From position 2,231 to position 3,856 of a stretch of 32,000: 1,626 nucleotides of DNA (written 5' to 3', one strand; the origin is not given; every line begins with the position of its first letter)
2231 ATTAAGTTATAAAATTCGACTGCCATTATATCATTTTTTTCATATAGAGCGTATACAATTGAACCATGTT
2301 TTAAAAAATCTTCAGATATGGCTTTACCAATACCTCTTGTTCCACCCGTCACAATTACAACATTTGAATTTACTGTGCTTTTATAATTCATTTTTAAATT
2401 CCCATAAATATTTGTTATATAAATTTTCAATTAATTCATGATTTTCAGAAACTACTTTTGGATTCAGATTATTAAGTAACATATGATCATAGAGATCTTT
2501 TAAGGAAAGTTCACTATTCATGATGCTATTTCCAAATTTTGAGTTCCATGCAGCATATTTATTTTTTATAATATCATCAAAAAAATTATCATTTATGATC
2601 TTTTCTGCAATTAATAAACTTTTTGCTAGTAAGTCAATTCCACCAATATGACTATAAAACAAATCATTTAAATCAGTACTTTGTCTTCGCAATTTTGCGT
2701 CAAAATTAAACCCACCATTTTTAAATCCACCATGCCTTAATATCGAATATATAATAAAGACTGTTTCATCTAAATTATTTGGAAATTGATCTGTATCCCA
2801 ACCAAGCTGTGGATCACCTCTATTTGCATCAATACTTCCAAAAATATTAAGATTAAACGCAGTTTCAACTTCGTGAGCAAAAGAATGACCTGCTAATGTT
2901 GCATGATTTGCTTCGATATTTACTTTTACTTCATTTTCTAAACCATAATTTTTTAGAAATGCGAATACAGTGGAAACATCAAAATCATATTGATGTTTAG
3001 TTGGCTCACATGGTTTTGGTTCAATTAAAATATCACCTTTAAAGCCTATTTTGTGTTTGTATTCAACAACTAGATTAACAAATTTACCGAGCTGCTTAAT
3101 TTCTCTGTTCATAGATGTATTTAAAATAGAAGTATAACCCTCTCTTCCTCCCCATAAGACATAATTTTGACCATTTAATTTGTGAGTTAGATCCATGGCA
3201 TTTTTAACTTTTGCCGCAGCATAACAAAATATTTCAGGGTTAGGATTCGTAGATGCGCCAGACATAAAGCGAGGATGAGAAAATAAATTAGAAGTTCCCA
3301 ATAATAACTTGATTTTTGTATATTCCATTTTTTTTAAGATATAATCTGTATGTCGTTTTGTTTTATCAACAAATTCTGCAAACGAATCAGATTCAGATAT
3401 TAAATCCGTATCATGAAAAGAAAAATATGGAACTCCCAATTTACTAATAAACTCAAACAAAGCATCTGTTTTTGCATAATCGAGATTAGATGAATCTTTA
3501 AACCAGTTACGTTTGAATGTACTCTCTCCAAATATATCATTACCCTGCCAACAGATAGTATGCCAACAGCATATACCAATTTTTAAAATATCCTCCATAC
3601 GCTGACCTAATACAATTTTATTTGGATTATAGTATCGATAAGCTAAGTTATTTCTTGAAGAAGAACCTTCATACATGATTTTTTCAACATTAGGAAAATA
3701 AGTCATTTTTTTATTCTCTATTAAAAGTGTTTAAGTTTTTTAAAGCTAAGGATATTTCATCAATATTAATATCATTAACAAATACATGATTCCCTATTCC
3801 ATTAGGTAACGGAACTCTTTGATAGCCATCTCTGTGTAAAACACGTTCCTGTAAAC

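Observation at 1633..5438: Compact operon: HAD/sugar-phosphate-cyclase fusion + canonical XylA + SDR, a candidate undescribed cyclitol or carbasugar pathway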

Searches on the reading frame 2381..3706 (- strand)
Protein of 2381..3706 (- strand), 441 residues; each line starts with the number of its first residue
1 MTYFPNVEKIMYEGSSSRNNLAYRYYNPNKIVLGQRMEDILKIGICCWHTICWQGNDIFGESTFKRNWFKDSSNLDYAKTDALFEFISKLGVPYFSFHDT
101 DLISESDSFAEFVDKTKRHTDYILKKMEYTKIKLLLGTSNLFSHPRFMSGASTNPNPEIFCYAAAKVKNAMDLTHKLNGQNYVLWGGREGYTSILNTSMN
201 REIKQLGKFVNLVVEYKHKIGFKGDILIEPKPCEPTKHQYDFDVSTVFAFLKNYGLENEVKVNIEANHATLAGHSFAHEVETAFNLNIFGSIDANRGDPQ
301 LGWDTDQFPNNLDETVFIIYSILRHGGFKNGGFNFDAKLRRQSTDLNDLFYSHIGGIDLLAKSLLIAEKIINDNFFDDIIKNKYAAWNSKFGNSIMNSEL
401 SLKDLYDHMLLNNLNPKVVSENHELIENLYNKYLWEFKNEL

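Call 3: search_protein_families(library=pfam, proteins=[window:2381-3706:-], max_evalue=0.01)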
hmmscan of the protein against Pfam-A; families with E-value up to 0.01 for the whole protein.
window:2381-3706:- (441 aa): 1 family
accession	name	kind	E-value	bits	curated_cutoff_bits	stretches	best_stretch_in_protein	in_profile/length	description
PF01261.30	AP_endonuc_2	-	3.3e-05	24.2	31.1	1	85-284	2-175/249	Xylose isomerase-like TIM barrel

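Call 4: search_protein_families(library=ncbifam, proteins=[window:2381-3706:-], max_evalue=0.001)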
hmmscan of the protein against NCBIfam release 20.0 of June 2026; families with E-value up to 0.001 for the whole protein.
window:2381-3706:- (441 aa): 4 families
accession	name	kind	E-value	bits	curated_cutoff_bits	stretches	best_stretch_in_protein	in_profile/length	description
NF003998.0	PRK05474.1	subfamily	1.9e-196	653.1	459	1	1-435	2-438/439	xylose isomerase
TIGR02630.1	xylose_isom_A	equivalog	3.3e-185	616.1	533.25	1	3-434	1-435/435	xylose isomerase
NF009115.0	PRK12465.1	subfamily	5.7e-136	453.8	888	1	2-434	11-443/445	xylose isomerase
TIGR02631.1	xylA_Arthro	equivalog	2.4e-33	115.7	447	1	48-342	14-291/382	xylose isomerase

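Call 30: find_homologous_proteins(query=window:2381-3706:-, max_evalue=1e-30)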
Query window:2381-3706:- (441 aa): 8000 proteins with E <= 1e-30 among 8000 candidates; the best 120 are listed.
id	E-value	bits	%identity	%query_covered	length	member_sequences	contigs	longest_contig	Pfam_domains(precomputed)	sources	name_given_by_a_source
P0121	7.1e-277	937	90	100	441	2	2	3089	PF27526.1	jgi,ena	-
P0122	2.1e-193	662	64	98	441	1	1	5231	PF27526.1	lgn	-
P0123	4.0e-175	601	59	98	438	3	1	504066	PF01261.31,PF27526.1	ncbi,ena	-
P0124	7.0e-175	600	59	98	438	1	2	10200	PF01261.31,PF27526.1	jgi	jgi:xylose isomerase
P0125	1.9e-174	599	58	98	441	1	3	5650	PF27526.1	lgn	-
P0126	1.4e-172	593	58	98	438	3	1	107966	PF01261.31,PF27526.1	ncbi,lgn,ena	-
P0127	2.3e-172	592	58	98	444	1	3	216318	PF01261.31,PF27526.1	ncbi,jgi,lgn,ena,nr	ncbi:MAG: xylose isomerase [Coxiella sp. DG_40]|nr:MAG: xylose isomerase [Coxiella sp. DG_40]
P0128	3.2e-172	592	57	98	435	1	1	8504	PF01261.31,PF27526.1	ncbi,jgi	jgi:xylose isomerase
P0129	3.4e-172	592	57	98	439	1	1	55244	PF27526.1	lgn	-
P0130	7.4e-172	591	57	98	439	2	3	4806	PF27526.1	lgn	-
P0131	5.7e-171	588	56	100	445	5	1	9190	PF01261.31,PF27526.1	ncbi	-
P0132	6.2e-171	587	58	98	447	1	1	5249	PF27526.1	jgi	jgi:xylose isomerase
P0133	9.8e-171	587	56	98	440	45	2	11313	PF01261.31,PF27526.1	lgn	-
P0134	1.1e-170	587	56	98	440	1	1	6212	PF01261.31,PF27526.1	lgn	-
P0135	1.2e-170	587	56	98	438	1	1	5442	PF01261.31,PF27526.1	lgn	-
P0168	3.3e-167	575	57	98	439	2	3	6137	PF27526.1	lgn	-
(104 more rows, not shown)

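Call 31: find_encoding_contigs(protein=P0122, flank=10000, max_places=4)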
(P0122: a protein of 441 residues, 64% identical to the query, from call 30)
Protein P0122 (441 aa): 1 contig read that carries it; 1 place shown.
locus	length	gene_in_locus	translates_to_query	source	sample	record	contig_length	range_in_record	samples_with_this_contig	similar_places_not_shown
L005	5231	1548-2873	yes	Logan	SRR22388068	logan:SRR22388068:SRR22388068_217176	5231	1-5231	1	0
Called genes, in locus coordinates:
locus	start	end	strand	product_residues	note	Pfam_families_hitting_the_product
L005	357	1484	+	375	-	PF00465:Fe-ADH (weak), PF13685:Fe-ADH_2 (weak), PF01761:DHQ_synthase, PF24621:DHQS_C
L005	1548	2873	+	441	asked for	PF27526:XylA2_C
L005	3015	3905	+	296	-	PF00248:Aldo_ket_red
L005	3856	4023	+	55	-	-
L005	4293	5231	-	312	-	?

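Call 32: find_encoding_contigs(protein=P0121, flank=10000, max_places=4)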
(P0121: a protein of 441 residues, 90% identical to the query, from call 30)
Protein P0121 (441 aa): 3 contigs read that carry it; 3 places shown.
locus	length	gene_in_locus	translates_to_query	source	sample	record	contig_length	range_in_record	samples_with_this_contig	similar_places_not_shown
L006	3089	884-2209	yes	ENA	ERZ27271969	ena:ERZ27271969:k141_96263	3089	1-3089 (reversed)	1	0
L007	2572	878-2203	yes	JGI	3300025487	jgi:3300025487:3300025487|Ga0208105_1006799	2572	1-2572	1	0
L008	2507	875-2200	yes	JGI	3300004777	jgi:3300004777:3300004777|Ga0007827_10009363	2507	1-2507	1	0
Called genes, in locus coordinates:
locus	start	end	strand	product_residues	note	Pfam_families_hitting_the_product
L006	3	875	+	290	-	?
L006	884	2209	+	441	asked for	PF27526:XylA2_C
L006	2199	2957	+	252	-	PF23441:SDR (weak), PF00106:adh_short, PF01370:Epimerase, PF08659:KR, PF13561:adh_short_C2, PF16363:GDP_Man_Dehyd (weak)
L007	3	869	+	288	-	?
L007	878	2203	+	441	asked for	PF27526:XylA2_C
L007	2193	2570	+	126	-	?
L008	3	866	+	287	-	?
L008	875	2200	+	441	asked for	PF27526:XylA2_C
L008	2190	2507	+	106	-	?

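Call 33: find_encoding_contigs(protein=P0123, flank=7000, max_places=2)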
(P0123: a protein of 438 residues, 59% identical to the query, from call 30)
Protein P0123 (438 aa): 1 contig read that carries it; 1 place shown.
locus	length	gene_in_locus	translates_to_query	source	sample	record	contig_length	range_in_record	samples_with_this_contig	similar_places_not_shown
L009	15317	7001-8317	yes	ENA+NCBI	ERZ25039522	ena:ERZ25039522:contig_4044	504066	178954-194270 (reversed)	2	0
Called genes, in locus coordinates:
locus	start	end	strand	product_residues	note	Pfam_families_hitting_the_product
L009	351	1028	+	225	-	PF00578:AhpC-TSA (weak), PF02630:SCO1-SenC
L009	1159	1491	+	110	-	-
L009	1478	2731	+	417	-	PF00365:PFK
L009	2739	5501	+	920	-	PF00311:PEPcase, PF14010:PEPcase_2 (weak)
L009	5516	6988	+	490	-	PF00370:FGGY_N, PF02782:FGGY_C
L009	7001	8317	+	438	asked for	PF01261:AP_endonuc_2 (weak), PF27526:XylA2_C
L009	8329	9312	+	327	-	PF00365:PFK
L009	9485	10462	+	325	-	PF01797:Y1_Tnp, PF08299:Bac_DnaA_C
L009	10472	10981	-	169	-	-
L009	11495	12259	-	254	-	PF00753:Lactamase_B (weak), PF23023:Anti-Pycsar_Apyc1 (faint), PF16123:HAGH_C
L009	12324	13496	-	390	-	PF04339:FemAB_like, PF13480:Acetyltransf_6 (weak)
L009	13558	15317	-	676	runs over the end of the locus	-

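Call 34: find_encoding_contigs(protein=P0127, flank=7000, max_places=2)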
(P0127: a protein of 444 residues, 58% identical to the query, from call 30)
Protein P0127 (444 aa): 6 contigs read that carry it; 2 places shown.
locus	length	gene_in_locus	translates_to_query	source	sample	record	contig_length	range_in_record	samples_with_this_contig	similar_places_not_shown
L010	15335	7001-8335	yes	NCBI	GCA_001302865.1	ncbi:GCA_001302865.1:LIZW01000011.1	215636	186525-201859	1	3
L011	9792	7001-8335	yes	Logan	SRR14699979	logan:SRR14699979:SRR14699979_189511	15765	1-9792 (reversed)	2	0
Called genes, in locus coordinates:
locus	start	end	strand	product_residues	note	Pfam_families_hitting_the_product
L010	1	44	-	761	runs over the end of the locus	PF13567:DUF4131, PF03772:Competence, PF00753:Lactamase_B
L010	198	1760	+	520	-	PF25391:WD40_Gbeta, PF24017:Beta-prop_SCAP, PF24796:WDR55, PF24814:WD40_Prp19, PF25171:Beta-prop_WDR36-Utp21_1st, PF25172:Beta-prop_WDR3_2nd, PF25173:Beta-prop_WDR3_1st, PF25174:Beta-prop_THOC3, +33 more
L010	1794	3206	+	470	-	PF00324:AA_permease, PF13520:AA_permease_2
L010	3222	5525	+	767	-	PF03709:OKR_DC_1_N, PF01276:OKR_DC_1, PF03711:OKR_DC_1_C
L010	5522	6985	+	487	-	PF00370:FGGY_N, PF02782:FGGY_C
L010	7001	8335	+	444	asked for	PF01261:AP_endonuc_2 (weak), PF27526:XylA2_C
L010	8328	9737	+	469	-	PF00083:Sugar_tr, PF07690:MFS_1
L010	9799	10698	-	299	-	PF00009:GTP_EFTU (weak), PF03193:RsgA_GTPase (faint), PF00350:Dynamin_N (weak), PF01926:MMR_HSR1, PF02421:FeoB_N, PF04548:AIG1 (weak), PF07650:KH_2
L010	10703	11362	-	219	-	PF14622:Ribonucleas_3_3, PF00636:Ribonuclease_3, PF00035:dsrm, PF14709:DND1_DSRM (weak)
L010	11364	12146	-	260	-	PF10502:Peptidase_S26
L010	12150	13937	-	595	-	PF00009:GTP_EFTU, PF03144:GTP_EFTU_D2, PF00679:EFG_C, PF06421:LepA_C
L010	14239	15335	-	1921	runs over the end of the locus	PF05345:He_PIG (weak), PF08309:LVIVD, PF00069:Pkinase, PF07714:PK_Tyr_Ser-Thr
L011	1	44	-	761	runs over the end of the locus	PF13567:DUF4131, PF03772:Competence, PF00753:Lactamase_B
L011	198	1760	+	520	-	PF25391:WD40_Gbeta, PF24017:Beta-prop_SCAP, PF24796:WDR55, PF24814:WD40_Prp19, PF25171:Beta-prop_WDR36-Utp21_1st, PF25172:Beta-prop_WDR3_2nd, PF25173:Beta-prop_WDR3_1st, PF25174:Beta-prop_THOC3, +33 more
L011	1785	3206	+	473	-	PF00324:AA_permease, PF13520:AA_permease_2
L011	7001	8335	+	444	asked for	PF01261:AP_endonuc_2 (weak), PF27526:XylA2_C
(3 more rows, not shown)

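Call 35: find_encoding_contigs(protein=P0125, flank=7000, max_places=3)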
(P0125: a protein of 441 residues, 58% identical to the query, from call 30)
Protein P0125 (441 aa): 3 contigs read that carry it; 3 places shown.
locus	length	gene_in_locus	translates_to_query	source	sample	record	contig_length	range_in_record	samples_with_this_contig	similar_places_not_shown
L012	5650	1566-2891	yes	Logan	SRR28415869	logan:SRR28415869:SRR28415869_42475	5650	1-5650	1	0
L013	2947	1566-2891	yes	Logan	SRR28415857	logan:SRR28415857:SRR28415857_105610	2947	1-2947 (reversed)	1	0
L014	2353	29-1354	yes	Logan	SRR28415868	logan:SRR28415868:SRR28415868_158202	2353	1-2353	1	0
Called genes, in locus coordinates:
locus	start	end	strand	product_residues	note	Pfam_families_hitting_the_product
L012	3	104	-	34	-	?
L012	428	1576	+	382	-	PF13685:Fe-ADH_2 (weak), PF01761:DHQ_synthase, PF24621:DHQS_C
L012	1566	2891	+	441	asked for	PF27526:XylA2_C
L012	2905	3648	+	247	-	PF00106:adh_short, PF08659:KR, PF23441:SDR (weak), PF13561:adh_short_C2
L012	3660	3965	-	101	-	PF04193:PQ-loop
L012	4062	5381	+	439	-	-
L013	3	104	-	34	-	?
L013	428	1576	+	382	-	PF13685:Fe-ADH_2 (weak), PF01761:DHQ_synthase, PF24621:DHQS_C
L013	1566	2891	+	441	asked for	PF27526:XylA2_C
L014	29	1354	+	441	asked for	PF27526:XylA2_C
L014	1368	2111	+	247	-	PF00106:adh_short, PF08659:KR, PF23441:SDR (weak), PF13561:adh_short_C2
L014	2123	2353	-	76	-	?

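Call 42: find_encoding_contigs(protein=P0132, flank=8000, max_places=3)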
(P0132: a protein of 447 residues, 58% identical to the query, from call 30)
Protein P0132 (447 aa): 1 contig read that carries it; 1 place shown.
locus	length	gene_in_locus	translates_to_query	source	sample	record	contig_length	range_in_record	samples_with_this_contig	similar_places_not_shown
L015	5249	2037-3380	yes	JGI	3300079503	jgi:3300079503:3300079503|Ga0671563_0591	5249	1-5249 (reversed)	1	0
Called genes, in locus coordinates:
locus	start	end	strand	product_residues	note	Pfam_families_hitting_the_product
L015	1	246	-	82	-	?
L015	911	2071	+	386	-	PF13685:Fe-ADH_2 (weak), PF01761:DHQ_synthase, PF24621:DHQS_C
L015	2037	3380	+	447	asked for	PF27526:XylA2_C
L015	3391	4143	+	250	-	PF00106:adh_short, PF08659:KR, PF13561:adh_short_C2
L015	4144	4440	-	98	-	PF03083:MtN3_slv (weak), PF04193:PQ-loop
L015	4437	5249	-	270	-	?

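Call 43: find_encoding_contigs(protein=P0168, flank=8000, max_places=3)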
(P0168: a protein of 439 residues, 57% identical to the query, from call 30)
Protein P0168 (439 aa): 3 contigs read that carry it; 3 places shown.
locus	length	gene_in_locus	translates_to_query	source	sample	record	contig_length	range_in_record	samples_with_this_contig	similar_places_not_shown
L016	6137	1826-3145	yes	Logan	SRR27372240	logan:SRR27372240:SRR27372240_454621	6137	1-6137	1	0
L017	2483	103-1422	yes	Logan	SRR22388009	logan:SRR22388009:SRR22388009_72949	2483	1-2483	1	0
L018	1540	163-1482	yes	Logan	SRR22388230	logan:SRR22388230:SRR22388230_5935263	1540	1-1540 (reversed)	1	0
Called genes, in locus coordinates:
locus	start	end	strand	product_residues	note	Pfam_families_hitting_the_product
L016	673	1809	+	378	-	PF13685:Fe-ADH_2, PF01761:DHQ_synthase, PF24621:DHQS_C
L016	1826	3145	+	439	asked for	PF27526:XylA2_C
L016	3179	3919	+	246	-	PF00106:adh_short, PF01370:Epimerase (weak), PF08643:DUF1776 (faint), PF08659:KR, PF13561:adh_short_C2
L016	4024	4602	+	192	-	PF06941:NT5C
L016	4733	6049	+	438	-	PF07690:MFS_1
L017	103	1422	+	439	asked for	PF27526:XylA2_C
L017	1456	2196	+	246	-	PF00106:adh_short, PF01370:Epimerase (weak), PF08643:DUF1776 (faint), PF08659:KR, PF13561:adh_short_C2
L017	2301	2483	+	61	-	?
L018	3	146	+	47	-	?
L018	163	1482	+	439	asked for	PF27526:XylA2_C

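Call 72: search_solved_structures(query=window:2381-3706:-, max_evalue=1e-50, show_alignments=1)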
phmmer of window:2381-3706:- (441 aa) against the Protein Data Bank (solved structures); distinct sequences matched with E-value up to 1e-50: 8.
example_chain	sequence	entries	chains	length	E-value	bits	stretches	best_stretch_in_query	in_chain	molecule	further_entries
1a0e_A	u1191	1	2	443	2.8e-131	441.8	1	3-435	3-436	XYLOSE ISOMERASE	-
1a0c_A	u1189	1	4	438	9.5e-129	433.5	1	3-435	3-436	XYLOSE ISOMERASE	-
1a0d_A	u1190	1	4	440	1.5e-128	432.9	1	3-436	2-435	XYLOSE ISOMERASE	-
4xkm_A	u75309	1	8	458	8.3e-128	430.4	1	3-433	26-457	Xylose isomerase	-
5nh4_A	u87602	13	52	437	1.8e-126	426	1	2-430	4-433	Xylose isomerase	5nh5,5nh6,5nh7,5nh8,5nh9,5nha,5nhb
6t8f_A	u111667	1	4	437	1.8e-126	426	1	2-430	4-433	Xylose isomerase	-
5yn3_A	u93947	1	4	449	2e-126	425.9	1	2-430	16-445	Xylose isomerase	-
6int_A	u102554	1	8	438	4.2e-119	401.7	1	1-434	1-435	Xylose isomerase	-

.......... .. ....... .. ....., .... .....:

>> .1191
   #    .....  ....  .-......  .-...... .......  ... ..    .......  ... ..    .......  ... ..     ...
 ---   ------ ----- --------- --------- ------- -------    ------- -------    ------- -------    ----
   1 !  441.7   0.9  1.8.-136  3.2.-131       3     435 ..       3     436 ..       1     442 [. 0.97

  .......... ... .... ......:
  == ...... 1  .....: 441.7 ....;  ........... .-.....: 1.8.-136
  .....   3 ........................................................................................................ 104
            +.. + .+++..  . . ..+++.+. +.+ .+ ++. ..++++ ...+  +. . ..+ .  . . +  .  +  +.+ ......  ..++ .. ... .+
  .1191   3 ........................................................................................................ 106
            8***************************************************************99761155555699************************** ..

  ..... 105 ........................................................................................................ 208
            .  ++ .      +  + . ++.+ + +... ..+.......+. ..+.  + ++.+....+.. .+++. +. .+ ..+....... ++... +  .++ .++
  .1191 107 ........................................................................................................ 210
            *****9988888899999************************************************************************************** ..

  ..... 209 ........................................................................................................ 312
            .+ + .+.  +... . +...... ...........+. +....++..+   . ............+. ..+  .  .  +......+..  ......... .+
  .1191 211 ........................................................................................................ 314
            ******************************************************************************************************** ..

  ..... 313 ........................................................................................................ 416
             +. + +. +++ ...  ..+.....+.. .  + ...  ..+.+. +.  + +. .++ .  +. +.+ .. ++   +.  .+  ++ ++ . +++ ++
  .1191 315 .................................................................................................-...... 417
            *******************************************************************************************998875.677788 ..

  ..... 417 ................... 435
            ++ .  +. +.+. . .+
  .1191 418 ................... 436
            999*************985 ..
